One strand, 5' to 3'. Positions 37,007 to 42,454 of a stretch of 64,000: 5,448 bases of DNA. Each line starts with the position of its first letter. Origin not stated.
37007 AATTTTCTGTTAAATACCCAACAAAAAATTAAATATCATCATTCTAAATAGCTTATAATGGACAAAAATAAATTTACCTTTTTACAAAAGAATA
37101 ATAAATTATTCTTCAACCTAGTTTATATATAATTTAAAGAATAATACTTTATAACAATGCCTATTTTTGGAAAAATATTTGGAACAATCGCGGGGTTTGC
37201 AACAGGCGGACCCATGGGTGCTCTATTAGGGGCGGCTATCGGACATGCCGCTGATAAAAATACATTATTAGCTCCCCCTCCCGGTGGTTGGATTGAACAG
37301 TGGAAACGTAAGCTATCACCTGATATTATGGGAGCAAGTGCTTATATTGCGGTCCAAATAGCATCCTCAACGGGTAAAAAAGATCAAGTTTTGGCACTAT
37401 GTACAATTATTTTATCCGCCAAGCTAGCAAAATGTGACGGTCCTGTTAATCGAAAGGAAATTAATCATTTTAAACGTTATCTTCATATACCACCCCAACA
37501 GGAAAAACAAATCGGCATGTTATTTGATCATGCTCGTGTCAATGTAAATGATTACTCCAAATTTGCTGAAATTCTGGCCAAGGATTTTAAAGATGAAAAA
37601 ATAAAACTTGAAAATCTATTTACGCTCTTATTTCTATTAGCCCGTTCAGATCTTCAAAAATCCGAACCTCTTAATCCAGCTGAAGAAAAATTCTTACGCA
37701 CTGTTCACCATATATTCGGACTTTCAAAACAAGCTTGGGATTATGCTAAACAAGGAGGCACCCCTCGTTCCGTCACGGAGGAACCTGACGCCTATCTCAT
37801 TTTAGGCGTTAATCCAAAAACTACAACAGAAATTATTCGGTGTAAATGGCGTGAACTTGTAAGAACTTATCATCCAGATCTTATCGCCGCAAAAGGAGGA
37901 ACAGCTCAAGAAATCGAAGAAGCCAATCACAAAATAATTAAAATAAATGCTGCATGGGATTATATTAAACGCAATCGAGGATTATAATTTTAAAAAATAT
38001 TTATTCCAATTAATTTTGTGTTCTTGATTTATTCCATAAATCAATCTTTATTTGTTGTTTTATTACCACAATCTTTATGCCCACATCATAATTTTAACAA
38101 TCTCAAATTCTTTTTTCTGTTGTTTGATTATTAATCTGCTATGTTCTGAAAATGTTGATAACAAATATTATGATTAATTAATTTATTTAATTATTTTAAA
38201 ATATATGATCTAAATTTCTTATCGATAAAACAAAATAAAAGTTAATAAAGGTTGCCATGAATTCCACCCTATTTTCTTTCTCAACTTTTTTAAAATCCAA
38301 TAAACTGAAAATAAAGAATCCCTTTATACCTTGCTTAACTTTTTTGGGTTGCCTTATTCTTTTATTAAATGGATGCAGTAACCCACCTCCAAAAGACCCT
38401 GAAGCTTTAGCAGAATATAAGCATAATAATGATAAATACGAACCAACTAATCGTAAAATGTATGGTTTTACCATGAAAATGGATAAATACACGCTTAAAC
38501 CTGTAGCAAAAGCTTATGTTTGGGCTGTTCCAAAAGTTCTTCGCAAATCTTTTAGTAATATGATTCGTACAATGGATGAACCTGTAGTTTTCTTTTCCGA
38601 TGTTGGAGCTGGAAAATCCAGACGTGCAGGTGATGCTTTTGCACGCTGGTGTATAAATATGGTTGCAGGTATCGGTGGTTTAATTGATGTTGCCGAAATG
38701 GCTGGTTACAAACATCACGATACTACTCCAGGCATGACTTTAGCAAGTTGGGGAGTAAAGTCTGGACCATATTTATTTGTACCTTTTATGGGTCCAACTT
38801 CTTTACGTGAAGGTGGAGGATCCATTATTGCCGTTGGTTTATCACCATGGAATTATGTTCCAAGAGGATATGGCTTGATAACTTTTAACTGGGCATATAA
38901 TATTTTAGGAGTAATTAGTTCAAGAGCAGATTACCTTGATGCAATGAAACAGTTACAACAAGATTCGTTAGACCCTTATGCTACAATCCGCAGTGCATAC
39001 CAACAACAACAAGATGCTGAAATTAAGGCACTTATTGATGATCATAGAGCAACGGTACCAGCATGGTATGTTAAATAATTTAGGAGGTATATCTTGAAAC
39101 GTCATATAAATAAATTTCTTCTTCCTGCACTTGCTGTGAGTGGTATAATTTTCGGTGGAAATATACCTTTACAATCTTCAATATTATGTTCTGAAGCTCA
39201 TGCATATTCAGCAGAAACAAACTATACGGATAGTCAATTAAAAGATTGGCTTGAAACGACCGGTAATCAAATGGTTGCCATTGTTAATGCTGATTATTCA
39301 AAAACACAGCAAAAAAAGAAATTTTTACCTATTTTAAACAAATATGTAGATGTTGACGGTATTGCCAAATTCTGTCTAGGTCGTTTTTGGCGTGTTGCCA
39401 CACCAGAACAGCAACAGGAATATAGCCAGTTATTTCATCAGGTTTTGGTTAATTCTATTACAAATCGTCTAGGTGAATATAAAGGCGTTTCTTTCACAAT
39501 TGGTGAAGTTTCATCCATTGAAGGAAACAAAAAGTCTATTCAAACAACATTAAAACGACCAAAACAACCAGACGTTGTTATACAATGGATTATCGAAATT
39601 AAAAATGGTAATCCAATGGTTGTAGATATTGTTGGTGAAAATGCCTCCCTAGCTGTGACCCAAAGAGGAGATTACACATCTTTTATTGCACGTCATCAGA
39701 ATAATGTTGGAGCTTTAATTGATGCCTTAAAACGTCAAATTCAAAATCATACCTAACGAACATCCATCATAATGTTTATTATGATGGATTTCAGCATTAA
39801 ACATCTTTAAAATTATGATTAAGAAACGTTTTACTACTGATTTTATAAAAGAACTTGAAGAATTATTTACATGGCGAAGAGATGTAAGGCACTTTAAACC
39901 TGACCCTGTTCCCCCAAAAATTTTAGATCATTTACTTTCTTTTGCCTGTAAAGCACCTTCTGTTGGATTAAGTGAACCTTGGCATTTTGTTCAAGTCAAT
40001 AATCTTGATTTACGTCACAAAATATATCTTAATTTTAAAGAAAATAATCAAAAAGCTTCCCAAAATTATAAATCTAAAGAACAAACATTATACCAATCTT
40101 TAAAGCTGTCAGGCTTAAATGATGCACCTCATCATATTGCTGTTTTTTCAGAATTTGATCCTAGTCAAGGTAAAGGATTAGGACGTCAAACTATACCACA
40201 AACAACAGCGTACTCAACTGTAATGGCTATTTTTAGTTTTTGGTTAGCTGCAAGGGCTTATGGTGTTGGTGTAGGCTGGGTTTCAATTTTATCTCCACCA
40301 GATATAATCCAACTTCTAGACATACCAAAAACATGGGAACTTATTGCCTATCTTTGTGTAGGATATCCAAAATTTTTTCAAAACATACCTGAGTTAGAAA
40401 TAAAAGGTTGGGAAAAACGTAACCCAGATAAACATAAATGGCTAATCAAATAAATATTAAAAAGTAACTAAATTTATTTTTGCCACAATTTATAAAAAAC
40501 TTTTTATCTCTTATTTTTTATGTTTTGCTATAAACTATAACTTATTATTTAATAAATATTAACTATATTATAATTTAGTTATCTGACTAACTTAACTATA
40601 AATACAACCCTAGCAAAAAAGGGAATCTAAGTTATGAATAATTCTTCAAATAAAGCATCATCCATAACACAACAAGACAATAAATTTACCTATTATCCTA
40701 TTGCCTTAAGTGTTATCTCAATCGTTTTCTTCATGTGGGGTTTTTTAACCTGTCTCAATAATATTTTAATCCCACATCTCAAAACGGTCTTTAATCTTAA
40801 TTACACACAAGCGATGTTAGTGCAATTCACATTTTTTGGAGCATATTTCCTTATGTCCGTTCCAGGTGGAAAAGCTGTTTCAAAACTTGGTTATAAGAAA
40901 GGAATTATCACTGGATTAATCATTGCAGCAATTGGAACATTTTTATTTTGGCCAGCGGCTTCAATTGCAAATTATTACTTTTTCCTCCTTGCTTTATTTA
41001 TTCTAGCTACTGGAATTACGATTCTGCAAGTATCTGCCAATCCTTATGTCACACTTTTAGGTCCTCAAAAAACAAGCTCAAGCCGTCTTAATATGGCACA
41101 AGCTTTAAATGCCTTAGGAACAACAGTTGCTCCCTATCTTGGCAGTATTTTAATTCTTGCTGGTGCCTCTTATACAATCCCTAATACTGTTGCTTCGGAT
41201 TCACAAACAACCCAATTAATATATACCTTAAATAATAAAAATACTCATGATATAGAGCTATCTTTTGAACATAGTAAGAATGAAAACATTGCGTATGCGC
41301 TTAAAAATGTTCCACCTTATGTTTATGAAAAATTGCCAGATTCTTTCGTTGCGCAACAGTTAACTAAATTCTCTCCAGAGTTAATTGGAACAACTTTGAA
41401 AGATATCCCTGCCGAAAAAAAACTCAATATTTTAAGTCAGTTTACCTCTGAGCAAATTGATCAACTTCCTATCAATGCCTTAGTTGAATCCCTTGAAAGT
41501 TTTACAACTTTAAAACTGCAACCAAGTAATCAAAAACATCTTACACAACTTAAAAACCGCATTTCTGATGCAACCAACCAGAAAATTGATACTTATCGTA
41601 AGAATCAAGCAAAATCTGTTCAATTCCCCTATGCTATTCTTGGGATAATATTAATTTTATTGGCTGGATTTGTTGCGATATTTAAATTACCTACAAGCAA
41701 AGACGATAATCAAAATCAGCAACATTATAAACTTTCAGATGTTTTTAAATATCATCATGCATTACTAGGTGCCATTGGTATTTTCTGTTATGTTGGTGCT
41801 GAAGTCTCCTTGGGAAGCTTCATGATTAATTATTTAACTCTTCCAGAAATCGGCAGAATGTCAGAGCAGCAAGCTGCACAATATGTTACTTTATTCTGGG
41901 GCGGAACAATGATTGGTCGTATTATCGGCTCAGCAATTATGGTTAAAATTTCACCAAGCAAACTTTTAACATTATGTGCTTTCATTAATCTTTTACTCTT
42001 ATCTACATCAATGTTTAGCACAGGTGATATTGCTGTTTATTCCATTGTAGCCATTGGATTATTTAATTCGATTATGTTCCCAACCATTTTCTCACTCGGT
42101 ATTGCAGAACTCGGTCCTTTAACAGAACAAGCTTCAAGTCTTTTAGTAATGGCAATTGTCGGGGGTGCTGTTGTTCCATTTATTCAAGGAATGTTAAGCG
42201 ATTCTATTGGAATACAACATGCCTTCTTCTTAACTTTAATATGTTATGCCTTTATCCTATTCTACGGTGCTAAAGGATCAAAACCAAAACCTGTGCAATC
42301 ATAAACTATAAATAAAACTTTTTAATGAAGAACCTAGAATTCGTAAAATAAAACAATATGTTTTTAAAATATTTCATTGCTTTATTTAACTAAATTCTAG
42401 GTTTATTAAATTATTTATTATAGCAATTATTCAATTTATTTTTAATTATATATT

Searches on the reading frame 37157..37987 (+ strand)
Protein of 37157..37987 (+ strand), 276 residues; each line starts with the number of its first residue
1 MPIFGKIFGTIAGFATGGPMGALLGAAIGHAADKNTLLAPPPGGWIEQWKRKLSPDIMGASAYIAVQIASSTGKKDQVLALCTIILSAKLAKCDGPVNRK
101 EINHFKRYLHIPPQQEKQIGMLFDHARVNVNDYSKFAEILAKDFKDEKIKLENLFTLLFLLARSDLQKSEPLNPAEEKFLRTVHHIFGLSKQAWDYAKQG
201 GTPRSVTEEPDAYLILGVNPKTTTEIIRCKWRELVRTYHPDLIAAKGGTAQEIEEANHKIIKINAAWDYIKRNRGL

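Call 85: search_protein_families(library=pfam, proteins=[window:37157-37987:+], max_evalue=0.00001)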
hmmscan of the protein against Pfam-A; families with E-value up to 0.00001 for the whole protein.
window:37157-37987:+ (276 aa): 2 families
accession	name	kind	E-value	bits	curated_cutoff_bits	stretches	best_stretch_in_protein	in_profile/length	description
PF05099.18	TerB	-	3.9e-16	59.8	24.4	1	83-198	4-117/118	Tellurite resistance protein TerB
PF00226.36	DnaJ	-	3.7e-08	33.8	27.8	1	211-271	1-54/63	DnaJ domain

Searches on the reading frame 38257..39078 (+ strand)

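Call 7: search_protein_families(library=pfam, proteins=[window:38257-39078:+], max_evalue=0.001)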
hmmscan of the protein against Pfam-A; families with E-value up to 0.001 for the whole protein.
window:38257-39078:+ (273 aa): 1 family
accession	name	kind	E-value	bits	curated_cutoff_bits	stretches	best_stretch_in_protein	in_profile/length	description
PF04333.18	MlaA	-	2.4e-57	194.2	25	1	58-254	2-194/195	MlaA lipoprotein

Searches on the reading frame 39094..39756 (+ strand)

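Call 7: search_protein_families(library=pfam, proteins=[window:39094-39756:+], max_evalue=0.001)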
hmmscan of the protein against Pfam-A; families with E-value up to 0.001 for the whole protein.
window:39094-39756:+ (220 aa): 1 family
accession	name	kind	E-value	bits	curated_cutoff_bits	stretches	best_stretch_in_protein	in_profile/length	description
PF05494.18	MlaC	-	1e-31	110.4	26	1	56-213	3-165/166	MlaC protein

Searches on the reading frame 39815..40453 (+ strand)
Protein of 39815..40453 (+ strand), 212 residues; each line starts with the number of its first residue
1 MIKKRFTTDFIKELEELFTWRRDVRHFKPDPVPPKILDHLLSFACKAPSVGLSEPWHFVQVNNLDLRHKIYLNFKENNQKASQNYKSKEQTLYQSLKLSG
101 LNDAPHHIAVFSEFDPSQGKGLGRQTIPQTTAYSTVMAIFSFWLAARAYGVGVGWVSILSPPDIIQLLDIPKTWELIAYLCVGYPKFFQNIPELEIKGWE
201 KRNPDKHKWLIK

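Call 7: search_protein_families(library=pfam, proteins=[window:39815-40453:+], max_evalue=0.001)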
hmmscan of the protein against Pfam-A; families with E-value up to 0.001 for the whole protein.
window:39815-40453:+ (212 aa): 1 family
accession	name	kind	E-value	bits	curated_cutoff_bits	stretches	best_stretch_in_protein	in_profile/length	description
PF00881.29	Nitroreductase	-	6.4e-30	105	23.5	1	19-184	2-167/167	Nitroreductase family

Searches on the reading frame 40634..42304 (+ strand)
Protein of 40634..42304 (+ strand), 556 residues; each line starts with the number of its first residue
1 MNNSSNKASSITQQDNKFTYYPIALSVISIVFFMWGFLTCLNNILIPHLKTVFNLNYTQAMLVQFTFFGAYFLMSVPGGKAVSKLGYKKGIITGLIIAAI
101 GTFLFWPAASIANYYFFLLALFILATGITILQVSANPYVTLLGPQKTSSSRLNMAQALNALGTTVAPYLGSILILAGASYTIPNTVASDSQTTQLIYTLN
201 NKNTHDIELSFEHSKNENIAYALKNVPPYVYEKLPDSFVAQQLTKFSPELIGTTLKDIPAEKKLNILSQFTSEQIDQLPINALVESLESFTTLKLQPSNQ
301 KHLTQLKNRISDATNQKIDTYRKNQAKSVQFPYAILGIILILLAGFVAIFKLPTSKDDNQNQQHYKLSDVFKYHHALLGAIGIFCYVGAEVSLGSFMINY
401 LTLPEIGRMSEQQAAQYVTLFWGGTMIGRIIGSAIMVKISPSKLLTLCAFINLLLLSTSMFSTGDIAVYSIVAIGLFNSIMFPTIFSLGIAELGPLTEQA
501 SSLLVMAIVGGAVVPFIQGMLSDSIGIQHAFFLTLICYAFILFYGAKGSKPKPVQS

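Call 7: search_protein_families(library=pfam, proteins=[window:40634-42304:+], max_evalue=0.001)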
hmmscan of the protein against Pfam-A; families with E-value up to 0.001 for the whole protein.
window:40634-42304:+ (556 aa): 1 family
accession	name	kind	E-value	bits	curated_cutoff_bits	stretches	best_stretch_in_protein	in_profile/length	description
PF07690.21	MFS_1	-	1.7e-22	80.3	33.4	2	30-176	4-148/347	Major Facilitator Superfamily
